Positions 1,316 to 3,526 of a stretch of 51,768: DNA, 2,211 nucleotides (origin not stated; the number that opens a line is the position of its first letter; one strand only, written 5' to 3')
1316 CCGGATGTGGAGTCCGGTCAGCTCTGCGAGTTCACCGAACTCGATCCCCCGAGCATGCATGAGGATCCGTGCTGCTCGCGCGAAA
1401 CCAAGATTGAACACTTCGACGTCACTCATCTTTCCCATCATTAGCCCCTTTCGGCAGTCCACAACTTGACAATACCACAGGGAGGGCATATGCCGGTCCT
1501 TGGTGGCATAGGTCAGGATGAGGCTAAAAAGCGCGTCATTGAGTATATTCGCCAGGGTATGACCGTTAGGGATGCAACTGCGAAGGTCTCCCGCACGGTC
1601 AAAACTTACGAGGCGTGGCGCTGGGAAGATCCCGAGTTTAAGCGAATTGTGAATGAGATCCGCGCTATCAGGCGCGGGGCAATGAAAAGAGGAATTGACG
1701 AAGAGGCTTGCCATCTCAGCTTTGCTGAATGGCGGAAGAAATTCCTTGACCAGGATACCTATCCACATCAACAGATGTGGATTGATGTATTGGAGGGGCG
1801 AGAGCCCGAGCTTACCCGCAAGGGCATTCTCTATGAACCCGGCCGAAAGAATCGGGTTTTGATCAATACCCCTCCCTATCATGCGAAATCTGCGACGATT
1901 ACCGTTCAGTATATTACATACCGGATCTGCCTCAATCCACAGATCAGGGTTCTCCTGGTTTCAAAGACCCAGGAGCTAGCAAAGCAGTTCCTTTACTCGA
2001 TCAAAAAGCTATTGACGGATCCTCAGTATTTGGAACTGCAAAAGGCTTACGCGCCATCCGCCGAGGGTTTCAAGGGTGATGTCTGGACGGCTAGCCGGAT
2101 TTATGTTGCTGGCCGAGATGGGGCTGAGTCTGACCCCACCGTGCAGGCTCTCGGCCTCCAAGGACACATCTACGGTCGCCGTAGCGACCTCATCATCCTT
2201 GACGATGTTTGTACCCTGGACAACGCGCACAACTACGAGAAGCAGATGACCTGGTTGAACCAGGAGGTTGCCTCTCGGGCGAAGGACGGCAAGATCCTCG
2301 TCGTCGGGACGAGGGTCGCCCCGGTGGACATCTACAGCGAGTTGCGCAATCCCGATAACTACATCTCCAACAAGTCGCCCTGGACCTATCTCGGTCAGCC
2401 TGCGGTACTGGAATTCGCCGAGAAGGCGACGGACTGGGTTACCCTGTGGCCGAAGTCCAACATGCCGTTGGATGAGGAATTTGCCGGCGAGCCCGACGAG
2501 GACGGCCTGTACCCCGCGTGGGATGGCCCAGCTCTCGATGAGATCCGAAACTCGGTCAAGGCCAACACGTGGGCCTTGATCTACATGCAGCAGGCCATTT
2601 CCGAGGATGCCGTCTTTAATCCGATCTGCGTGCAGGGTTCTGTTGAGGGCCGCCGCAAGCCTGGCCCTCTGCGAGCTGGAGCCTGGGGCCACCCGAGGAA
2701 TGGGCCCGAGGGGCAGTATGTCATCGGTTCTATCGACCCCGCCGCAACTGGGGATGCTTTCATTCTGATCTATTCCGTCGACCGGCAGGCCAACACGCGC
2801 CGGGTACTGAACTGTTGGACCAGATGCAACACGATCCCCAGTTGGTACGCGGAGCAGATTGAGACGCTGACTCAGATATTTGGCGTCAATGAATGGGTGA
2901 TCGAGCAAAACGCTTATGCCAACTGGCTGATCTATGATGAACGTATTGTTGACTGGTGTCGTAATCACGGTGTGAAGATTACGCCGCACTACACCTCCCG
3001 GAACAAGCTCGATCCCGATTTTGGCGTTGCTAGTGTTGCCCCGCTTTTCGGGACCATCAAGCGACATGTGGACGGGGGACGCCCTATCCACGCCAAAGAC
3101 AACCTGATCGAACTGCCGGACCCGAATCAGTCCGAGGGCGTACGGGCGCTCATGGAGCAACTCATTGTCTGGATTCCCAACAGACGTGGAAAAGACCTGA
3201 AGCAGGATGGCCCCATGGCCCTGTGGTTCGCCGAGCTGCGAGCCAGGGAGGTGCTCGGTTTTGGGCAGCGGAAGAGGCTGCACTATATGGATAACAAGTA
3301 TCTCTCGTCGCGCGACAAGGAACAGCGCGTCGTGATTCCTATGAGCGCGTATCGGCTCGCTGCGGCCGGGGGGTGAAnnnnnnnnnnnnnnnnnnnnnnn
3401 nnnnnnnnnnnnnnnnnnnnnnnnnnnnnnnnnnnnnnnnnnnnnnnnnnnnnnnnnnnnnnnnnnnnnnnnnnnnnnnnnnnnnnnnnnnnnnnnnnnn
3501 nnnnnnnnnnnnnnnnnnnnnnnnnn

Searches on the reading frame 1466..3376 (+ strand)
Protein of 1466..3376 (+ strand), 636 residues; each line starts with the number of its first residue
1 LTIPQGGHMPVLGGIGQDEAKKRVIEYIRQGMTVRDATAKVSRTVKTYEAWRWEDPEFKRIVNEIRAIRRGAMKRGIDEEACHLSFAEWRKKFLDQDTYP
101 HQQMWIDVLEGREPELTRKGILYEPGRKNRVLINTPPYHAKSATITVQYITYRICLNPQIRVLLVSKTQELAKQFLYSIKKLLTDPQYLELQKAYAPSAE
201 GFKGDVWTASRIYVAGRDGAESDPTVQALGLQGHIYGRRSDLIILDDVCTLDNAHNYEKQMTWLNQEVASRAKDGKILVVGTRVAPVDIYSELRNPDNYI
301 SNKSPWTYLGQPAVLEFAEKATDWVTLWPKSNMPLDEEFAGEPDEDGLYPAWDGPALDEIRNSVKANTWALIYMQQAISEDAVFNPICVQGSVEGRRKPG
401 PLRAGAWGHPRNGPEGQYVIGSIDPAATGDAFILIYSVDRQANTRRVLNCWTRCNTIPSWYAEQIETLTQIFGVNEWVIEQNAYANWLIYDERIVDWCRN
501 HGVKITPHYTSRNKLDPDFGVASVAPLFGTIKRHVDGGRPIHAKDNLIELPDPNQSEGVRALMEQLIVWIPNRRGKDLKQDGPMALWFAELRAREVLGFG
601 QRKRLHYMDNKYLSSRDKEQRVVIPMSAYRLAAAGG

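Call 16: search_protein_families(library=pfam, proteins=[window:1466-3376:+], max_evalue=0.01)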
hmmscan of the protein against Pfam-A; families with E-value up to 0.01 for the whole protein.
window:1466-3376:+ (636 aa): 1 family
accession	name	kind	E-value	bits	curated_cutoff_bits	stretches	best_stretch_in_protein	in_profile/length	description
PF17289.8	Terminase_6C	-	0.00058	20.3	22.6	1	422-483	2-64/155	Terminase RNaseH-like domain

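Call 18: search_dna_similar(query=window:1466-3376:+, collection=phages, mode=protein, max_rows=12, max_evalue=0.00001)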
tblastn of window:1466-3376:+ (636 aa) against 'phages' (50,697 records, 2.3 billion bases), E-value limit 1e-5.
Records with a match: 264; places in all: 266; records where one place covers at least 80% of the query: 31.
Best place of each record, by identity: <60% 264.
By first word of the organism name: Pseudomonas 56; Vibrio 41; Streptomyces 29; Mycobacterium 18; Ralstonia 17; phage 11; Pelagibacter 10; Burkholderia 8; Rhizobium 8; Roseobacter 6; and 33 more.
By host as written in the record: - 45; Pseudomonas putida KT2440 and Paw85 26; Mycobacterium smegmatis mc2 155 12; Streptomyces griseus ATCC 10137 10; Vibrio cholerae 10; Ralstonia solanacearum 8; Streptomyces scabiei RL-34 7; Vibrio crassostreae 7; and 81 more.
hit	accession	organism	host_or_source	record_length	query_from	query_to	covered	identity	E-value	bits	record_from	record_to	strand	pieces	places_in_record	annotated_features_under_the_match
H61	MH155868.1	Streptomyces phage FlowerPower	Streptomyces scabiei RL-34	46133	21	626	95%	44.1%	7e-149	482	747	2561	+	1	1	1: terminase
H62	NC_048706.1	Streptomyces phage FlowerPower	Streptomyces scabiei RL-34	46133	21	626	95%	44.1%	7e-149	482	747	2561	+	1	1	1: terminase large subunit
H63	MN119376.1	Streptomyces phage Geostin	Streptomyces scabiei RL-34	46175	21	626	95%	44.1%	7e-149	482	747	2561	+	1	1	1: terminase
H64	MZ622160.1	Streptomyces phage RetrieverFever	Streptomyces scabiei RL-34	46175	21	626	95%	44.1%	7e-149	482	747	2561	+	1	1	1: terminase large subunit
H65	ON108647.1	Streptomyces phage Vorvolakos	Streptomyces scabiei RL-34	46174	21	626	95%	44.1%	7e-149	482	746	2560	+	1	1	1: terminase large subunit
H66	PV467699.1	Streptomyces phage Gremlin23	Streptomyces scabiei RL-34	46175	21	626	95%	44.1%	7e-149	482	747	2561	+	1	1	1: terminase large subunit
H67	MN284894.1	Streptomyces phage Fabian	Streptomyces scabiei RL-34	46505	21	626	95%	44.1%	7e-149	482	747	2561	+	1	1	1: terminase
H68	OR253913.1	Streptomyces phage Dennebes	Streptomyces mirabilis NRRL B-2400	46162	21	626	95%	43.3%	4e-147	477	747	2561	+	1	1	1: Terminase large subunit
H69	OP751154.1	Streptomyces phage Stella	Streptomyces viridochromogenes DSM40736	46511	21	626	95%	42.7%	2e-144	469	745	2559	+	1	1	2: terminase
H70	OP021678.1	Streptomyces phage RosePharie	Streptomyces lividans JI 1326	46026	21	626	95%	42.6%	2e-145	472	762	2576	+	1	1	1: terminase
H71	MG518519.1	Streptomyces phage Manuel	Streptomyces lividans JI 1326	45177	21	626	95%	42.5%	1e-144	470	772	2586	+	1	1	terminase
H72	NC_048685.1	Streptomyces phage Manuel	Streptomyces lividans JI 1326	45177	21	626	95%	42.5%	1e-144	470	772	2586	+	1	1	terminase large subunit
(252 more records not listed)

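Call 65: find_related_loci(query=window:1466-3376:+, collection=genome_contigs, flank=1000)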
Query window:1466-3376:+ (636 aa) in genome_contigs; peptide patterns used: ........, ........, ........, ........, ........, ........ (x = any residue, [..] = any of these).
18 stretches matched a pattern; 1 encode a relative of the query (tblastn E <= 1e-3); 1 distinct loci.
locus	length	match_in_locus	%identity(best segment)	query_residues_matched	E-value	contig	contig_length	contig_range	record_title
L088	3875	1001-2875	53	4-620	0e+0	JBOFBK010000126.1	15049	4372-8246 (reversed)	MAG: Dermatophilaceae bacterium isolate WFFMC_MAG_204 k139_1210558_flag=0_multi=11.9899_len=15049, whole genome shotgun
